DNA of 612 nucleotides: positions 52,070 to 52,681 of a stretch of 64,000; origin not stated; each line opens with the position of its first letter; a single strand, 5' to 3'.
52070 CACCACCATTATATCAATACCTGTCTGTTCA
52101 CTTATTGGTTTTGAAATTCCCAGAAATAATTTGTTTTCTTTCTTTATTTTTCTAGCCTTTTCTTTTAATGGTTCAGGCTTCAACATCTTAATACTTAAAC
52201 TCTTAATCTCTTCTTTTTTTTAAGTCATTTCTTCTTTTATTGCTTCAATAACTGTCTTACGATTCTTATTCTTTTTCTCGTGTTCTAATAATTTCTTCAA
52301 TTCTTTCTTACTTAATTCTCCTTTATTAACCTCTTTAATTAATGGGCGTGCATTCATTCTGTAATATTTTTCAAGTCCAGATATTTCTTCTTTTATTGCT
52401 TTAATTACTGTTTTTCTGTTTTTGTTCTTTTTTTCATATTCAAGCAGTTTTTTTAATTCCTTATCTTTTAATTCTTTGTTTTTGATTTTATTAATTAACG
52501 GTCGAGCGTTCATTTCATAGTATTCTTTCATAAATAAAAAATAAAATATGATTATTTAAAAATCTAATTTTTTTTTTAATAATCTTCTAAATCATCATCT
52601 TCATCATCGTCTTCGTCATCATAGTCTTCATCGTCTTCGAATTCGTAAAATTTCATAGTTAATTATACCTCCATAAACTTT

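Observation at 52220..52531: Tandem duplicate of the same 47-aa module as a stand-alone protein directly upstream of orc1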

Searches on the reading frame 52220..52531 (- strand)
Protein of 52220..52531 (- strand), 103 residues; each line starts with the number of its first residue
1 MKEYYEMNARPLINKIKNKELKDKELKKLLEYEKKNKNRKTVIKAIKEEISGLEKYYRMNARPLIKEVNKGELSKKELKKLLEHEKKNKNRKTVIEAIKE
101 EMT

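Call 3: search_protein_families(library=pfam, proteins=[window:52220-52531:-], max_evalue=1)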
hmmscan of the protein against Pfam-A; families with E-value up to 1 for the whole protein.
window:52220-52531:- (103 aa): 21 families
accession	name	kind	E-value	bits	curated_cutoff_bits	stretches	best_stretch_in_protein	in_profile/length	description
PF12209.13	SAC3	-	0.00068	20.2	25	2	64-101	8-44/77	Leucine permease transcriptional regulator helical domain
PF19824.4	Tlp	-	0.0094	16.6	25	1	28-51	39-62/70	Small, acid-soluble spore protein Tlp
PF21247.3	Fic-like_C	-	0.023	15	27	0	63-90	5-32/64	Filamentation induced by cAMP protein Fic-like, C-terminal domain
PF19191.5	HEF_HK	-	0.028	15.4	24.1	1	24-59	22-57/67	HEF_HK domain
PF10477.14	EIF4E-T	-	0.029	13.7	28.5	1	4-101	483-580/663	Nucleocytoplasmic shuttling protein for mRNA cap-binding EIF4E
PF23170.1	bHLH_PER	-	0.031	14.4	27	1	76-99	13-36/60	Period circadian protein homolog bHLH-like domain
PF01023.25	S_100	-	0.031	14.3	22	1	66-85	18-37/45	S-100/ICaBP type calcium binding domain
PF13326.11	PSII_Pbs27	-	0.05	14.3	25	1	24-60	53-89/140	Photosystem II Pbs27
PF22813.1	TcaA_2nd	-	0.06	14.2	26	1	16-57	28-70/103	TcaA protein second domain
PF20431.4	E_motif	-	0.089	13.5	27.3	0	18-43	3-28/63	E motif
PF18401.7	Thioredoxin_13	-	0.1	12.9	26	0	62-92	102-132/136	Thioredoxin-like domain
PF08706.16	D5_N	-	0.12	13.1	22.4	1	9-57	41-82/145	D5 N terminal like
PF04054.21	Not1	-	0.12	11.7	22.7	0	3-51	158-206/372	CCR4-Not complex component, Not1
PF13499.12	EF-hand_7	-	0.13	13.1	30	0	69-102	15-49/67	EF-hand domain pair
PF19317.4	Gag_p24_C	-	0.14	12.4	25.9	1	16-58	32-73/74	Gag protein p24 C-terminal domain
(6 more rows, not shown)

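Call 4: search_protein_families(library=ncbifam, proteins=[window:52220-52531:-], max_evalue=1)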
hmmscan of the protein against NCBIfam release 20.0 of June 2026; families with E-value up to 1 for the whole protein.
window:52220-52531:- (103 aa): 3 families
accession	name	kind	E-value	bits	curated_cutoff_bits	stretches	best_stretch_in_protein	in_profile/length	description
NF033649.1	LipDrop_Rv1109c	equivalog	2.7e-05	24.3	110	2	19-48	163-192/198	lipid droplet-associated protein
NF004615.0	PRK05949.1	subfamily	0.00041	19.4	530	2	42-102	200-260/327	RNA polymerase sigma factor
TIGR03090.1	SASP_tlp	equivalog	0.00077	19.9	72.9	2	67-102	33-63/70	small acid-soluble spore protein Tlp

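Call 7: find_homologous_proteins(query=window:52223-52531:-, max_evalue=0.01)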
Query window:52223-52531:- (103 aa): 4 proteins with E <= 0.01 among 218 candidates.
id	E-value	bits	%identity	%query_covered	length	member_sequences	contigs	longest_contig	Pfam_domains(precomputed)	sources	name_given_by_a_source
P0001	2.6e-51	189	100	100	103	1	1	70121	PF26450.2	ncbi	-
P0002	2.8e-10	58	68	49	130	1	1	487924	PF11127.15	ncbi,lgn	-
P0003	3.6e-9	55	62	49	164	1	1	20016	-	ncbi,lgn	-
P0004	8.5e-7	47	79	41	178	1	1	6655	PF01198.25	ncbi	-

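Call 9: search_protein_families(library=pfam, proteins=[P0002, P0003, P0004], max_evalue=10)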
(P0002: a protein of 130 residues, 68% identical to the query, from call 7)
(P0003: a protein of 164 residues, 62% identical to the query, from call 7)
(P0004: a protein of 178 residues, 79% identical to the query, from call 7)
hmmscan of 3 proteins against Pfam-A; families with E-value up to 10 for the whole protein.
P0002 (130 aa): 2 families
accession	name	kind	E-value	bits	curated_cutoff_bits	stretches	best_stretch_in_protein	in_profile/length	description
PF11127.14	YgaP-like_TM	-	1.4e-15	57.6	25.3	1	1-63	1-64/66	Inner membrane protein YgaP-like, transmembrane domain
PF03203.19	MerC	-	0.029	15.4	27.6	1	13-50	47-84/108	MerC mercury resistance protein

P0003 (164 aa): 14 families
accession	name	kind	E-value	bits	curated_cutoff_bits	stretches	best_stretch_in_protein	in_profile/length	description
PF19027.5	DUF5752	-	4.1e-05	23.4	23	1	97-163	20-99/208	Family of unknown function (DUF5752)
PF20302.4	HisK-N-like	-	0.0014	19.2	27.8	1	41-138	10-105/132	HisK-N-like globin domain of the ASK signalosome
PF07464.16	ApoLp-III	-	0.013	16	36.3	2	33-114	46-128/146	Apolipophorin-III precursor (apoLp-III)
PF05960.17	DUF885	-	0.018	15.1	32.4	1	45-137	112-203/532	Bacterial protein of unknown function (DUF885)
PF10675.14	DUF2489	-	0.047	14.1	27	1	18-71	54-107/130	Protein of unknown function (DUF2489)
PF01968.24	Hydantoinase_A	-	0.052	13.2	22.9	2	43-103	5-54/291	Hydantoinase/oxoprolinase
PF03833.19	PolC_DP2_N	-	0.089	12.4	24.3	1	98-151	11-64/271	DNA polymerase II large subunit DP2, N-terminal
PF12732.12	YtxH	-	0.13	13.2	37.5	1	55-114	25-66/71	YtxH-like protein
PF19715.4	DUF6210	-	0.25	12.2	25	1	79-143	9-75/116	Family of unknown function (DUF6210)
PF00636.31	Ribonuclease_3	-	0.47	11.7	27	1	122-160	27-65/102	Ribonuclease III domain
PF06933.16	SSP160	-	0.5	9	25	1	27-88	381-443/758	Special lobe-specific silk protein SSP160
PF12017.13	Tnp_P_element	-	1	10.2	23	1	39-89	7-54/73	Transposable element P transposase-like, HTH domain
PF25496.1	URGCP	-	1.9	8.1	27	1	63-158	183-277/299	Up-regulator of cell proliferation-like domain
PF19506.4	DUF6040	-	8.3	6.2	23.4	0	17-82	9-74/233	Family of unknown function (DUF6040)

P0004 (178 aa): 2 families
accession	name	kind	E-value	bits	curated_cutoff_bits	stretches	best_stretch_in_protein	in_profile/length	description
PF01198.24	Ribosomal_L31e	-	1.1e-12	48.4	25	1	8-77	5-74/82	Ribosomal protein L31e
PF18915.5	DUF5667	-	0.95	10.4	27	1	72-173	10-92/99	Domain of unknown function (DUF5667)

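Call 12: find_encoding_contigs(protein=P0001, flank=10000, max_places=4)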
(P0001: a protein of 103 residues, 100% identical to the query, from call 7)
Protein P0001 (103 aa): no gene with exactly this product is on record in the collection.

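Call 13: find_encoding_contigs(protein=P0004, flank=6000, max_places=3)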
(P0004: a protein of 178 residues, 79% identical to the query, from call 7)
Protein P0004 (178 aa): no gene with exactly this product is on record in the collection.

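Call 14: find_encoding_contigs(protein=P0003, flank=6000, max_places=3)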
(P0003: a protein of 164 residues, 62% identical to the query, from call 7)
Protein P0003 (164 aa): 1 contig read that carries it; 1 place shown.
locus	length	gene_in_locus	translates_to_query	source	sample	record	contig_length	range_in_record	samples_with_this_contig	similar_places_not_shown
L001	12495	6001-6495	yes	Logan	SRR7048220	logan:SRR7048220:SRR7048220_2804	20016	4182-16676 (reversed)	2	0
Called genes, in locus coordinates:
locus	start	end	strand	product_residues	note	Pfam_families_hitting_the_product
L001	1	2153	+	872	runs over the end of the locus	PF00317:Ribonuc_red_lgN, PF02867:Ribonuc_red_lgC, PF12637:TSCPD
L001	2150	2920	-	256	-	-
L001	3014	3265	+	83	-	PF02656:DUF202 (weak)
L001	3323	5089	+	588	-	PF13522:GATase_6, PF13537:GATase_7, PF01380:SIS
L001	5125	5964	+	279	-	-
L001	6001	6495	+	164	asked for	-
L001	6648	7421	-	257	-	-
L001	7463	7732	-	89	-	PF05239:PRC (weak)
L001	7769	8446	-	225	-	PF02163:Peptidase_M50 (faint)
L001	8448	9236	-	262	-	PF00882:Zn_dep_PLPC (weak), PF04307:YdjM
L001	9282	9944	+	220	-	PF00588:SpoU_methylase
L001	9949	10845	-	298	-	PF01145:Band_7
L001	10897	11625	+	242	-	PF01026:TatD_DNase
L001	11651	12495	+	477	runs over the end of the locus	-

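Call 15: find_encoding_contigs(protein=P0002, flank=6000, max_places=3)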
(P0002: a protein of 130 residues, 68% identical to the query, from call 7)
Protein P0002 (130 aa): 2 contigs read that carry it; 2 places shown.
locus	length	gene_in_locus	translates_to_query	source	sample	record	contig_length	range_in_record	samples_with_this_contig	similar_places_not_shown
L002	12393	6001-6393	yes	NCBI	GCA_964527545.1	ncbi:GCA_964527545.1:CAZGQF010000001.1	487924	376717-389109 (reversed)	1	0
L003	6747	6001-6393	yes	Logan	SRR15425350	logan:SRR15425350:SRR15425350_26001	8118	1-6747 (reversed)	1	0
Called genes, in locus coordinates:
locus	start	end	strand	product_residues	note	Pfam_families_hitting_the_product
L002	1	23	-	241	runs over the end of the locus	PF00181:Ribosomal_L2_N, PF03947:Ribosomal_L2_C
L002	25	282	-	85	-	PF00276:Ribosomal_L23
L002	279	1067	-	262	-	PF00573:Ribosomal_L4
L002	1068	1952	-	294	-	PF00297:Ribosomal_L3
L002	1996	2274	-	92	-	PF14947:HTH_45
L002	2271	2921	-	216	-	-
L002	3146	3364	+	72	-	-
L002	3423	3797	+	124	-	-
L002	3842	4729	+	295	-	PF02355:SecD_SecF_C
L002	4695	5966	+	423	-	PF02355:SecD_SecF_C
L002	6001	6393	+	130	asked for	PF11127:YgaP-like_TM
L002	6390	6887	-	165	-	PF12917:YfbR-like (weak), PF13023:HD_3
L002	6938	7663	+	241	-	PF01987:AIM24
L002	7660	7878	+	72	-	-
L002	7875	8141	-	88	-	-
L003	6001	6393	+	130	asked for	PF11127:YgaP-like_TM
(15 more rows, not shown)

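Call 21: search_protein_families(library=phrogs, proteins=[window:52223-52531:-], max_evalue=0.01)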
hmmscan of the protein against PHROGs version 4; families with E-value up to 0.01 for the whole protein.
window:52223-52531:- (103 aa): 5 families
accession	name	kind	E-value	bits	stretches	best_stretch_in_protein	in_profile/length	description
phrog_22690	-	unknown function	1.7e-09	38.9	2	70-102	17-49/93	-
phrog_1983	-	unknown function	2.6e-08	35.5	1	25-56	88-119/128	-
phrog_29345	-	unknown function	1.4e-05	26.4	0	64-100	97-133/140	-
phrog_29632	-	unknown function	0.00026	21.3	0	22-51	201-230/318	-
phrog_9011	-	unknown function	0.0017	19.2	0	72-99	44-71/177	-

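Call 34: predict_structure(alignment_id=A3)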
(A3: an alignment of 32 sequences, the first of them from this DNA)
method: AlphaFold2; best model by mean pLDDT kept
length: 103 residues; sequences in the alignment: 32
mean_pLDDT: 87.4   pTM: 0.54
mean pLDDT of the five models: 87.4, 85.4, 84.5, 82.1, 78.0
residues with pLDDT >= 90: 34; 70-90: 68; 50-70: 1; < 50: 0
segments of 3 or more residues with pLDDT < 50: none
pLDDT, mean of each block of 10 residues (from residue 1): 84 88 89 89 86 81 91 86 88 92 88
secondary structure, 60 per line:
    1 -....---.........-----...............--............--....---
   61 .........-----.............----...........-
elements in order: H2-5 H9-17 H23-37 H40-51 H54-57 H61-69 H75-87 H92-102

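Call 37: fold_search(model_id=the predicted structure, library=pdb)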
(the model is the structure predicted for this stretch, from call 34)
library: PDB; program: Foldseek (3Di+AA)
matches with E <= 10: 63; with E <= 0.001: 0
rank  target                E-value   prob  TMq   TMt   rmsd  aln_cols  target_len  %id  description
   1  9kzu_3c               1.4e+00  0.15  0.28  0.07  11.8       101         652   12  Cryo-EM structure of the HCV IRES-dependently initiated CMV-stalled 80S ribosome (non-rotated state) in complexed wit (released 2025-12-03)
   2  2j1d                  2.2e+00  0.10  0.24  0.07  19.0        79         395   16  Crystallization of hDaam1 C-terminal Fragment (released 2007-05-15)
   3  2l0i_MODEL_1_A        2.5e+00  0.10  0.26  0.22  10.6       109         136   13  Solution structure of Rtt103 CTD-interacting domain bound to a Ser2 phosphorylated CTD peptide (released 2010-09-08)
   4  8ei1_A                2.7e+00  0.07  0.22  0.09  10.8       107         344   18  Crystal structure of the N-terminal domain of CUL4B in complex with H316, a Helicon Polypeptide (released 2023-10-25)
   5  5fzq_A                3.0e+00  0.16  0.34  0.33   9.2       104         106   15  Designed TPR Protein M4N (released 2016-10-12)
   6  7dkh_A                3.0e+00  0.14  0.30  0.06   8.3       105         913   17  Crystal structure of the Ctr9/Paf1/Cdc73/Rtf1 quaternary complex (released 2021-11-24)
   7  8eox_A                3.0e+00  0.10  0.31  0.22   9.5       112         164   16  Precisely patterned nanofibers made from extendable protein multiplexes (released 2023-08-16)
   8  8cwy_A                3.1e+00  0.09  0.23  0.08  13.8       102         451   11  Accurate computational design of genetically encoded 3D protein crystals (released 2023-11-01)
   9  6v05_D                4.1e+00  0.07  0.29  0.16  11.8       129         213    8  Cryo-EM structure of a substrate-engaged Bam complex (released 2020-06-10)
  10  2xwu_B                4.3e+00  0.10  0.32  0.06   8.8       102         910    9  CRYSTAL STRUCTURE OF IMPORTIN 13 - UBC9 COMPLEX (released 2010-12-29)
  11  7obi_B                4.5e+00  0.09  0.28  0.24  10.4       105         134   15  Consensus tetratricopeptide repeat protein type RV4 (released 2022-02-23)
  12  9gm7_C                4.5e+00  0.08  0.28  0.07  17.7       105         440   10  MukBEF in a nucleotide-bound state with open neck gate (monomer) (released 2025-03-26)
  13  6skl_H                4.8e+00  0.30  0.42  0.11   7.0        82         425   10  Cryo-EM structure of the CMG Fork Protection Complex at a replication fork - Conformation 1 (released 2020-05-06)
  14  9kkf_3c               4.8e+00  0.08  0.29  0.08  11.8       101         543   11  Structure of the human 40S ribosome complexed with HCV IRES and eIF3 (released 2025-12-03)
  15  9gm7_D                4.8e+00  0.07  0.28  0.10  17.6       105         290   10  MukBEF in a nucleotide-bound state with open neck gate (monomer) (released 2025-03-26)
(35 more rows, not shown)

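Call 46: list_cluster_members(proteins=[P0001, P0004, P0009, P0010, P0012, P0014, P0033, P0022, P0005, P0011])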
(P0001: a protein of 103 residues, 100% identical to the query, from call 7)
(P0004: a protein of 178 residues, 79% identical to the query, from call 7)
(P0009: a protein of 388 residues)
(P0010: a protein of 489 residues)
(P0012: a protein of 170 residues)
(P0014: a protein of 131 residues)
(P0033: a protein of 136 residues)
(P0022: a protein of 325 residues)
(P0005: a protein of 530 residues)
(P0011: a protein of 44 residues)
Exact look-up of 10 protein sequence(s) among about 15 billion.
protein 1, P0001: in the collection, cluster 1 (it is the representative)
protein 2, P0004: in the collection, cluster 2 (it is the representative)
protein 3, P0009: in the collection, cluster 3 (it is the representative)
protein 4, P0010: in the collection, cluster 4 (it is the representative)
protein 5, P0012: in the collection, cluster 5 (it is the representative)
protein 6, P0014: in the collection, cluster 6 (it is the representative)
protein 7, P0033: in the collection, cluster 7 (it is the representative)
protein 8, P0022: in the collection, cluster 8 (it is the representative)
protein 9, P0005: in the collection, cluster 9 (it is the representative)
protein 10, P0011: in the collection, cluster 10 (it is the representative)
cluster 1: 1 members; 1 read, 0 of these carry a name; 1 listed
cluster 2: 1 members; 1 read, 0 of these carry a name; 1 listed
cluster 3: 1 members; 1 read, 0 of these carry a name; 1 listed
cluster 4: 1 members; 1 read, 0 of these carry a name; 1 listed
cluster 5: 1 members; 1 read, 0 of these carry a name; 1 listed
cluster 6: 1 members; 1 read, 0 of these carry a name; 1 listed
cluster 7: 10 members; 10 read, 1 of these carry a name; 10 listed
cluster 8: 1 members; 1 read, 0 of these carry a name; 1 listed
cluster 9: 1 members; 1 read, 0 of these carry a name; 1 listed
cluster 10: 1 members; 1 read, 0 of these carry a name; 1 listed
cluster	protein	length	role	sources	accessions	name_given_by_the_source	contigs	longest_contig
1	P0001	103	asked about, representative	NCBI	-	-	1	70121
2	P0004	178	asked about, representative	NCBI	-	-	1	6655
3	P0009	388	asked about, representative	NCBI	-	-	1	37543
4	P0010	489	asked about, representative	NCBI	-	-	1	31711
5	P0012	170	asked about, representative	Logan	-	-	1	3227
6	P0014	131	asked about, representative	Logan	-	-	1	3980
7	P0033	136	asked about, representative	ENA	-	-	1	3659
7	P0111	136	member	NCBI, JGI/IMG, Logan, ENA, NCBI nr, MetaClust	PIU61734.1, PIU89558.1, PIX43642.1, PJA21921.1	hypothetical protein COX58_03175 [archaeon CG_4_10_14_0_2_um_filter_Archaea_38_6] | MAG: hypothetical protein COS83_03635 [archaeon CG07_land_8_20_14_0_80_38_8] | \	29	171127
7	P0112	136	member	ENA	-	-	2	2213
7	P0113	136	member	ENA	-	-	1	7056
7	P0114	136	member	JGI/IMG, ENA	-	-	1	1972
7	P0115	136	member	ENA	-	-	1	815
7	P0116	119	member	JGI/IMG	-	-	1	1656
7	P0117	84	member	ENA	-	-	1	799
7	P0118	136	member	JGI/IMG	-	-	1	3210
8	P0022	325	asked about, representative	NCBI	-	-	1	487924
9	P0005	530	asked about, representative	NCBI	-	-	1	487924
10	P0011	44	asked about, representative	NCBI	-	-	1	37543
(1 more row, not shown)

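Call 51: find_encoding_contigs(protein=P0111, flank=6000, max_places=4)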
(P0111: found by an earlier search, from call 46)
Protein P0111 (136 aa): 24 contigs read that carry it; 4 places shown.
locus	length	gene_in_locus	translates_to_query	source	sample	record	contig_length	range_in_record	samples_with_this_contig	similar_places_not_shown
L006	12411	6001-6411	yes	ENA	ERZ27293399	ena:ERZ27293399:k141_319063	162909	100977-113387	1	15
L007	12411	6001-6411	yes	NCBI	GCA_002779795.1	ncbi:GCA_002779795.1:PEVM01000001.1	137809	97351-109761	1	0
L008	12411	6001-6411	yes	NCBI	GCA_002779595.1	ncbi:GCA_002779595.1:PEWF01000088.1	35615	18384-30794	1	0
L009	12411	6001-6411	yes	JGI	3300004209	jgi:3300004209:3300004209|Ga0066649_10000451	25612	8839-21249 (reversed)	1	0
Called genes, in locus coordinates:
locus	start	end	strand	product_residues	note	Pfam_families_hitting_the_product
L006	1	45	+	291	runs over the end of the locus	PF00535:Glycos_transf_2, PF13641:Glyco_tranf_2_3, PF13632:Glyco_trans_2_3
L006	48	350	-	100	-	PF01741:MscL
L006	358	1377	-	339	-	PF00953:Glycos_transf_4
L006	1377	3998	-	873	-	PF02516:STT3, PF13231:PMT_2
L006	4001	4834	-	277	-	PF01944:SpoIIM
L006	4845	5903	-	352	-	PF01637:ATPase_2 (weak), PF13401:AAA_22, PF00004:AAA (weak), PF22703:Cdc6_lid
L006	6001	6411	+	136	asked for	PF04024:PspC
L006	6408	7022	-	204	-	PF01135:PCMT, PF00398:RrnaAD (weak), PF08704:GCD14 (weak), PF01269:Fibrillarin (weak), PF13847:Methyltransf_31 (weak), PF13649:Methyltransf_25 (weak)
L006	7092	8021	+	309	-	PF01368:DHH, PF02833:DHHA2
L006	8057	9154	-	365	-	-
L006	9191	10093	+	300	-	PF00557:Peptidase_M24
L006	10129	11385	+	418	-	PF01210:NAD_Gly3P_dh_N (faint), PF03446:NAD_binding_2 (faint), PF03721:UDPG_MGDP_dh_N, PF03807:F420_oxidored (faint), PF00984:UDPG_MGDP_dh, PF03720:UDPG_MGDP_dh_C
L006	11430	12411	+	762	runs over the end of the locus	PF01751:Toprim, PF01131:Topoisom_bac, PF01396:Zn_ribbon_Top1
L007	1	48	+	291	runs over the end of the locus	PF00535:Glycos_transf_2, PF13641:Glyco_tranf_2_3, PF13632:Glyco_trans_2_3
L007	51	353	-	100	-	PF01741:MscL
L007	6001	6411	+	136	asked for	PF04024:PspC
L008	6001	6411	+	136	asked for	PF04024:PspC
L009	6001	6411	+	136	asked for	PF04024:PspC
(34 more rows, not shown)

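Call 61: search_dna_similar(query=window:52223-52531:-, collection=phages, mode=protein, max_evalue=0.01, max_rows=15)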
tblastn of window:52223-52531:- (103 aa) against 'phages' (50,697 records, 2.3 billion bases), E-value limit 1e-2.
No match.

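Call 70: search_protein_families(library=pfam, alignment_id=A4, max_evalue=0.0001)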
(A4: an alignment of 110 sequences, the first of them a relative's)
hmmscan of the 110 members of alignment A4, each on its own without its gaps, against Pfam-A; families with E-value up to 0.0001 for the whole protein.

A. member 1, P0001 (103 aa): 0 families

B. families by the number of members that match (of 110 scanned): 22 families
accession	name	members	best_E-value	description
PF06745.19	ATPase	2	2.8e-53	KaiC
PF11387.14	DUF2795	2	2.4e-17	Protein of unknown function (DUF2795)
PF01198.24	Ribosomal_L31e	2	4.7e-13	Ribosomal protein L31e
PF07382.16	HC2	2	1.4e-11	Histone H1-like nucleoprotein HC2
PF04024.17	PspC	2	1.9e-09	PspC domain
PF04998.22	RNA_pol_Rpb1_5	1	2.7e-50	RNA polymerase Rpb1, domain 5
PF11127.14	YgaP-like_TM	1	1.4e-15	Inner membrane protein YgaP-like, transmembrane domain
PF24336.1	DUF7504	1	6.7e-15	Family of unknown function (DUF7504)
PF07650.23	KH_2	1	1.5e-14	KH domain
PF11614.14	FixG_C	1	1.4e-12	IG-like fold at C-terminal of FixG, putative oxidoreductase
PF00189.25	Ribosomal_S3_C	1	2.8e-12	Ribosomal protein S3, C-terminal domain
PF01435.24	Peptidase_M48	1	1.9e-11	Peptidase family M48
PF23365.1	DUF7090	1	4.1e-08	Family of unknown function (DUF7090)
PF17657.6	DNA_pol3_finger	1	6e-08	Bacterial DNA polymerase III alpha subunit finger domain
PF12755.13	Vac14_Fab1_bd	1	1.4e-06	Vacuolar 14 Fab1-binding region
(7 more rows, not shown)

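Call 85: find_related_loci(query=A6, collection=metagenome_contigs, flank=3000)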
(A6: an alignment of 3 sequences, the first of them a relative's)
Query A6 (136 aa) in metagenome_contigs; peptide patterns used: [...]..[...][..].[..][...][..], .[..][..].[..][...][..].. (x = any residue, [..] = any of these).
598 stretches matched a pattern; 3 encode a relative of the query (tblastn E <= 1e-3); 3 distinct loci.
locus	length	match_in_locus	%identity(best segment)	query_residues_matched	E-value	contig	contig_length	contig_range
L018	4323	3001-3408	100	1-136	9e-88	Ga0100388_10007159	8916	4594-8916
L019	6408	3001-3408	100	1-136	9e-88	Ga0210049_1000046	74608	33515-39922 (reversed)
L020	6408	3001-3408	100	1-136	9e-88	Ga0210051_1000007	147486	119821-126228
